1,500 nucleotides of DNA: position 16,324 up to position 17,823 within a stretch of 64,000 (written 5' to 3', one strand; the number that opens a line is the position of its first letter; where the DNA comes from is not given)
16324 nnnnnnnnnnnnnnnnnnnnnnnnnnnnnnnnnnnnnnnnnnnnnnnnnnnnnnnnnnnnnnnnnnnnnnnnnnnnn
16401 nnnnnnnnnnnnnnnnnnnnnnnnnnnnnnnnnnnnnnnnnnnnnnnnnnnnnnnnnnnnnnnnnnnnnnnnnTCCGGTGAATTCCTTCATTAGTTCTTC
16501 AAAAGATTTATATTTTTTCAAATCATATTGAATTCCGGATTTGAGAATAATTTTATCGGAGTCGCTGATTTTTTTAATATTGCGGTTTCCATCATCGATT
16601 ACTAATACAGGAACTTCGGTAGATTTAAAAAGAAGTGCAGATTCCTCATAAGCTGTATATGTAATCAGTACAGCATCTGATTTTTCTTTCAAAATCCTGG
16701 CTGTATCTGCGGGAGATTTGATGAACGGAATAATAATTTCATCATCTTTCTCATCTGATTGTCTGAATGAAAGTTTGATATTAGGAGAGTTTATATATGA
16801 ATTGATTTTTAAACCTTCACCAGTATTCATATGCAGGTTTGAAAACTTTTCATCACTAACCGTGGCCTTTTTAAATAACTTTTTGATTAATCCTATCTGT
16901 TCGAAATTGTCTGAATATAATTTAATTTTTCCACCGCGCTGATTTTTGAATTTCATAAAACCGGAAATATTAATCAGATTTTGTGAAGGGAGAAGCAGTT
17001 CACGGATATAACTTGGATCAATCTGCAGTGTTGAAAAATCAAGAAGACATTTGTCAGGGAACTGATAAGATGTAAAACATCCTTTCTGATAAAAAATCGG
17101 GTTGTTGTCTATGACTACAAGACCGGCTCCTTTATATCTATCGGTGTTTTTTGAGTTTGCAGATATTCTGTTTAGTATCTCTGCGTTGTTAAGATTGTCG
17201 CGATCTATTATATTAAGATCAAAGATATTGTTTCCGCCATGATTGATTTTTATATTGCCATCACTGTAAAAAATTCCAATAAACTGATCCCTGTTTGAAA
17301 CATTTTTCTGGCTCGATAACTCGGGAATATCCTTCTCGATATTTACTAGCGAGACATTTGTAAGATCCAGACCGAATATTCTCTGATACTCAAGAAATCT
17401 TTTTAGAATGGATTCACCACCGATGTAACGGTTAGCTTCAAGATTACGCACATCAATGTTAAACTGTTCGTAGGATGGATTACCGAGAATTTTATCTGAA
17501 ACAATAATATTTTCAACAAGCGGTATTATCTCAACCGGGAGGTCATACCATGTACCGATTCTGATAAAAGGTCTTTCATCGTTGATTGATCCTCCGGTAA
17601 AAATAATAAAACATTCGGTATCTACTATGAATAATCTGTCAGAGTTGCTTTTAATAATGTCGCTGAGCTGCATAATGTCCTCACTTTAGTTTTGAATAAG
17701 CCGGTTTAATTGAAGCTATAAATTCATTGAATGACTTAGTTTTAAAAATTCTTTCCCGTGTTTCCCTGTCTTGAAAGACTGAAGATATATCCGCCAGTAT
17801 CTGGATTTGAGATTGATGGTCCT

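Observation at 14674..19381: Operon coupling a CPA2 antiporter-PTS EIIA(Ntr) fusion to two uncharacterised proteins (805-aa LysM-tailed membrane protein and a 192-aa protein)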

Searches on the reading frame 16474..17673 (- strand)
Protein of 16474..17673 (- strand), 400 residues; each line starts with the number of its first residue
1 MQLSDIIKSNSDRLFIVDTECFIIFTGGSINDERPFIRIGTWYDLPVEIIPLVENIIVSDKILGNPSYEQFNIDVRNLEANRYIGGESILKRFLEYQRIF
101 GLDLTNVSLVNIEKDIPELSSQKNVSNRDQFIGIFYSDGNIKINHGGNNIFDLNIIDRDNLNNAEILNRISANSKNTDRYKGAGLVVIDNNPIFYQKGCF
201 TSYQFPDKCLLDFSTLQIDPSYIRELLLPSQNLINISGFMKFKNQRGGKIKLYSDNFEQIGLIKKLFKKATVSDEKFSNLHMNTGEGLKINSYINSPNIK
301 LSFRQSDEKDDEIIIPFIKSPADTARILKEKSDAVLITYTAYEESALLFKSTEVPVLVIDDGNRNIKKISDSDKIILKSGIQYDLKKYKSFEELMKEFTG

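Call 68: search_protein_representatives(alignment_id=A4)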
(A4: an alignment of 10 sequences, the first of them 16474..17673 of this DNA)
Query: 10 sequences, 400 profile positions. Proteins with E-value up to 0.001 (for the whole library): 280; up to 1e-10: 226; up to 1e-30: 96. The best 150 are listed.
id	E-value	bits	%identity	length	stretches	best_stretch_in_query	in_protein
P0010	9.8e-186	633.9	-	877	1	1-398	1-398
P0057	3.2e-180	615.7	-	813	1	1-399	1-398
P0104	1.2e-179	613.9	-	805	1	2-398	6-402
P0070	1.1e-173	594.2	-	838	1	1-395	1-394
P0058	1.1e-172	590.9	-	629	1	1-397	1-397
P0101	6.1e-172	588.4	-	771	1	1-398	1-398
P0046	7.4e-172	588.2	-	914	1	1-396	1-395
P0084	3.6e-170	582.6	-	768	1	1-398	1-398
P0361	4.0e-170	582.5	-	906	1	3-396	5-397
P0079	3.0e-168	576.3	-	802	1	1-395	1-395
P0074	5.2e-168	575.5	-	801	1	1-396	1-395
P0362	1.1e-166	571.1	-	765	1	1-398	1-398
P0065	2.1e-166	570.2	-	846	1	1-396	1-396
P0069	2.7e-163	560.0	-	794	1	1-398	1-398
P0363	2.4e-161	553.6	-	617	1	1-395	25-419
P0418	9.3e-48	179.5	-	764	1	7-392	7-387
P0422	1.8e-38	148.9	-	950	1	2-290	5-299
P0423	9.9e-38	146.5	-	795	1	12-293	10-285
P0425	3.1e-37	144.9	-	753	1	11-270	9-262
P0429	5.7e-33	130.8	-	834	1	11-268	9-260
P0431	2.6e-32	128.7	-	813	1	11-296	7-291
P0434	1.4e-31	126.3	-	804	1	10-298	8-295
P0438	3.6e-31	124.9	-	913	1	3-269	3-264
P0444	1.7e-29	119.4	-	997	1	1-268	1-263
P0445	6.4e-29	117.5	-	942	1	8-269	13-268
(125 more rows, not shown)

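Call 70: list_cluster_members(proteins=[P0422, P0423, P0425, P0429, P0431, P0434, P0438, P0444, P0445, P0418])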
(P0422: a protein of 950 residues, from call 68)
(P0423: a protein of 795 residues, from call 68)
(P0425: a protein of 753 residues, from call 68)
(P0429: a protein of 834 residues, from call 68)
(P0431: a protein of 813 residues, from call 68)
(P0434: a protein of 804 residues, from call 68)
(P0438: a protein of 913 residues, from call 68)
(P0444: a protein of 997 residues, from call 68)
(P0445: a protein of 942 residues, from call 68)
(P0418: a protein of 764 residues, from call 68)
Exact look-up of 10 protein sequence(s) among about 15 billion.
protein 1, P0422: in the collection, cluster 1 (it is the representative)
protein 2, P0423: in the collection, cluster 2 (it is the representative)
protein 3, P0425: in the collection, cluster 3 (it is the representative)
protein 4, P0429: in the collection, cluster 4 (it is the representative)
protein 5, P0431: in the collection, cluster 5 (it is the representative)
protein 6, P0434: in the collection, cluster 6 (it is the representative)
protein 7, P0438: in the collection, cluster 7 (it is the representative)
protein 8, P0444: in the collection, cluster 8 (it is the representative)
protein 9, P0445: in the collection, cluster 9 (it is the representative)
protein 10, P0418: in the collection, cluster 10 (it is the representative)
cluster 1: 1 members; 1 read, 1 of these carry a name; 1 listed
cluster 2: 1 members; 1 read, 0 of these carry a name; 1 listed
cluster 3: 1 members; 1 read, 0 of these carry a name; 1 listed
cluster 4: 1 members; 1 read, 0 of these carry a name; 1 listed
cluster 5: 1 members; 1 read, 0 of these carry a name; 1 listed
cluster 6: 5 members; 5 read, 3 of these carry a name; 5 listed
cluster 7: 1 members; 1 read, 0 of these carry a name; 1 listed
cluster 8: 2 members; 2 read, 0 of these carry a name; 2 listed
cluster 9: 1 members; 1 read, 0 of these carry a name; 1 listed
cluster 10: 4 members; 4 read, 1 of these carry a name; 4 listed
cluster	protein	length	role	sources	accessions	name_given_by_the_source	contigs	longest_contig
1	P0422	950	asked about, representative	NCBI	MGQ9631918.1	MAG: hypothetical protein ACUVXI_16645 [bacterium]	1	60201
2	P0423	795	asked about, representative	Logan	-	-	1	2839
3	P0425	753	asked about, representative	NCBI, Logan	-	-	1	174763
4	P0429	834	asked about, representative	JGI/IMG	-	-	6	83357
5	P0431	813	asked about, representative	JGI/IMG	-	-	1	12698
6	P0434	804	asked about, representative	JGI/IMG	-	hypothetical protein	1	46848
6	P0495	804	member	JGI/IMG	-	hypothetical protein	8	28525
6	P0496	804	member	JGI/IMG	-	hypothetical protein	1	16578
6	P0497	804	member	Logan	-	-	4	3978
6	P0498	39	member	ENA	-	-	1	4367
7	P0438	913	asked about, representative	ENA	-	-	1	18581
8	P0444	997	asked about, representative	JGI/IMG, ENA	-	-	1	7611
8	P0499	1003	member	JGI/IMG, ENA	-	-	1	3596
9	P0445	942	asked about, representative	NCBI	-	-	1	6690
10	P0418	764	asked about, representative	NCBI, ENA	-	-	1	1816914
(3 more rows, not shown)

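Call 71: search_protein_families(library=pfam, proteins=[P0422, P0423, P0425, P0429, P0431, P0434, P0438, P0444, P0445, P0418], max_evalue=0.01)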
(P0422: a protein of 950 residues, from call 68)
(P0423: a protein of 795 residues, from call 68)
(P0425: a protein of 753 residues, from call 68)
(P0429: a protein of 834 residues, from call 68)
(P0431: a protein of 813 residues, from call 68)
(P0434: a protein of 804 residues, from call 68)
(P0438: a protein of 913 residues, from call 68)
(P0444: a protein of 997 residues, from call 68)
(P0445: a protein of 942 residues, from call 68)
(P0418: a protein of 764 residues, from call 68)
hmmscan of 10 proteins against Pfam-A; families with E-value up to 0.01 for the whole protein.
P0422 (950 aa): 1 family
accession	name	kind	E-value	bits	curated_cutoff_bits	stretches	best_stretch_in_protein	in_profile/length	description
PF01476.26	LysM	-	0.00093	19.5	20.9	0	929-941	2-14/43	LysM domain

P0423 (795 aa): 0 families

P0425 (753 aa): 2 families
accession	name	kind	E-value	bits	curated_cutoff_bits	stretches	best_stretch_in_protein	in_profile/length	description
PF01476.26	LysM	-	0.0012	19.1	20.9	1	677-691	2-16/43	LysM domain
PF08475.15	Baculo_VP91_N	-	0.0014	18.8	24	1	12-140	19-144/192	Viral capsid protein 91 N-terminal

P0429 (834 aa): 1 family
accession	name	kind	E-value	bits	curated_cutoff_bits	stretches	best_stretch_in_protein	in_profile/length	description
PF01476.26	LysM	-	0.0099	16.3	20.9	0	759-774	1-16/43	LysM domain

P0431 (813 aa): 1 family
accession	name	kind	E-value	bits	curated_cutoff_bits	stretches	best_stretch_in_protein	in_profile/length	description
PF01476.26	LysM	-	0.0053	17.1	20.9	0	735-750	1-16/43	LysM domain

P0434 (804 aa): 1 family
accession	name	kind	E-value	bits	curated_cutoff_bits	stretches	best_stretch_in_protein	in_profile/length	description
PF01476.26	LysM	-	0.0017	18.7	20.9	0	729-744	1-16/43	LysM domain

P0438 (913 aa): 0 families

P0444 (997 aa): 0 families

P0445 (942 aa): 0 families

P0418 (764 aa): 1 family
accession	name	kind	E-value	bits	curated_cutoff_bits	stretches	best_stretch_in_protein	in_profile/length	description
PF01476.26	LysM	-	0.0012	19.2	20.9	1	692-705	1-14/43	LysM domain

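Call 73: find_encoding_contigs(protein=P0425, flank=6000, max_places=1)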
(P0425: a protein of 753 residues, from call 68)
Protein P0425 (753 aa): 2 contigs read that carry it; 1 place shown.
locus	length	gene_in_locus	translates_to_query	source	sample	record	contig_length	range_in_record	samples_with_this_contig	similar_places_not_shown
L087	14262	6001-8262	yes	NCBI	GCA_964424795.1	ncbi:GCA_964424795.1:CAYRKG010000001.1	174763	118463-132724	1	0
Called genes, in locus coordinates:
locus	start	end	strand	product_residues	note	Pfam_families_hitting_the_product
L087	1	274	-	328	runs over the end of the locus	PF21687:T2SSK_1st, PF12836:HHH_3, PF03934:T2SSK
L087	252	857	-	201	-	PF11612:T2SSJ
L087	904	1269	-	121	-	PF07963:N_methyl (weak)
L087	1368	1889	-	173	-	PF00857:Isochorismatase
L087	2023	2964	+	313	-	PF01925:TauE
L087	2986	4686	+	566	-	PF00800:PDT, PF01842:ACT, PF00793:DAHP_synth_1, PF03102:NeuB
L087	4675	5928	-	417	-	PF25084:LbH_EIF2B (weak), PF24894:Hexapep_GlmU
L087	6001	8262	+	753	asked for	-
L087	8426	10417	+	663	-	PF27473:CfpA_C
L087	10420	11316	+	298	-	PF27497:TP_0747_N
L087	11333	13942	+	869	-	PF00391:PEP-utilizers, PF02896:PEP-utilizers_C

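Call 74: find_encoding_contigs(protein=P0422, flank=6000, max_places=1)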
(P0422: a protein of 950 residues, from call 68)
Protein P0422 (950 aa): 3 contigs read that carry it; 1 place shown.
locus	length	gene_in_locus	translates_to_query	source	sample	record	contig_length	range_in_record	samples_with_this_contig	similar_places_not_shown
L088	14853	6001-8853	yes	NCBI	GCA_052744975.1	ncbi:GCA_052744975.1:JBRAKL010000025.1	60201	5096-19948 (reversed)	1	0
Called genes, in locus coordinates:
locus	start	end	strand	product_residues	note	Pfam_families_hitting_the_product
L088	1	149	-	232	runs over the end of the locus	PF01841:Transglut_core (weak)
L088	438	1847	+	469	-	PF05140:ResB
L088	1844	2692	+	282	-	PF01578:Cytochrom_C_asm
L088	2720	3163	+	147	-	PF01402:RHH_1, PF08753:NikR_C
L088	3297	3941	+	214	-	PF01891:CbiM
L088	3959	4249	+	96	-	PF13190:PDGLE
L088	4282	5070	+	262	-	PF02361:CbiQ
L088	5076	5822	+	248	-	PF02463:SMC_N (weak), PF00005:ABC_tran, PF13304:AAA_21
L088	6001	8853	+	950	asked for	-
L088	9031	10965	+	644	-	PF27473:CfpA_C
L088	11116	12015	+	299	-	PF27497:TP_0747_N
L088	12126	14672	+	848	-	PF01326:PPDK_N (faint), PF00391:PEP-utilizers, PF02896:PEP-utilizers_C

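Call 88: find_related_loci(query=A7, collection=metagenome_contigs, flank=7000)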
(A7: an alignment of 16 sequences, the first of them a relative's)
Query A7 (753 aa) in metagenome_contigs; peptide patterns used: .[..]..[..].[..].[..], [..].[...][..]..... (x = any residue, [..] = any of these).
209 stretches matched a pattern; 53 encode a relative of the query (tblastn E <= 1e-3); 53 distinct loci.
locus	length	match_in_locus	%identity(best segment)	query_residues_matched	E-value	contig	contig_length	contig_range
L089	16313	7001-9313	45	1-749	0e+0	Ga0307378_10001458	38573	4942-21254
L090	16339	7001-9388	41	1-750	0e+0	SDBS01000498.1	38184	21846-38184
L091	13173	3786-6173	41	1-750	0e+0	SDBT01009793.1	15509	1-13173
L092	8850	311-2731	40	1-750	9e-175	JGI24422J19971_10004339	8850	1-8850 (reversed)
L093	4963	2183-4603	40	1-750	2e-179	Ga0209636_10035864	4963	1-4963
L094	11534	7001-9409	37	1-747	7e-164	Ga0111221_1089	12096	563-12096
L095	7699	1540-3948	37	1-747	4e-164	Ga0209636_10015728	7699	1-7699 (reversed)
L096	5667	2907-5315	35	1-750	3e-156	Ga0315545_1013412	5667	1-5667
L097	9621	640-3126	33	1-750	2e-150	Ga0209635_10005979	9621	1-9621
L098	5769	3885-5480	44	8-546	1e-139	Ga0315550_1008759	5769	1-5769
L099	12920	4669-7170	39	1-750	1e-122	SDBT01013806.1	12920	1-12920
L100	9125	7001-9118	33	1-650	6e-121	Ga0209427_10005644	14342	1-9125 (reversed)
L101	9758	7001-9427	38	1-750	2e-166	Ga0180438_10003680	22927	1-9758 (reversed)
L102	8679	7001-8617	32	1-540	7e-106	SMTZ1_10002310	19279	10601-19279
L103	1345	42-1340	40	1-433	8e-113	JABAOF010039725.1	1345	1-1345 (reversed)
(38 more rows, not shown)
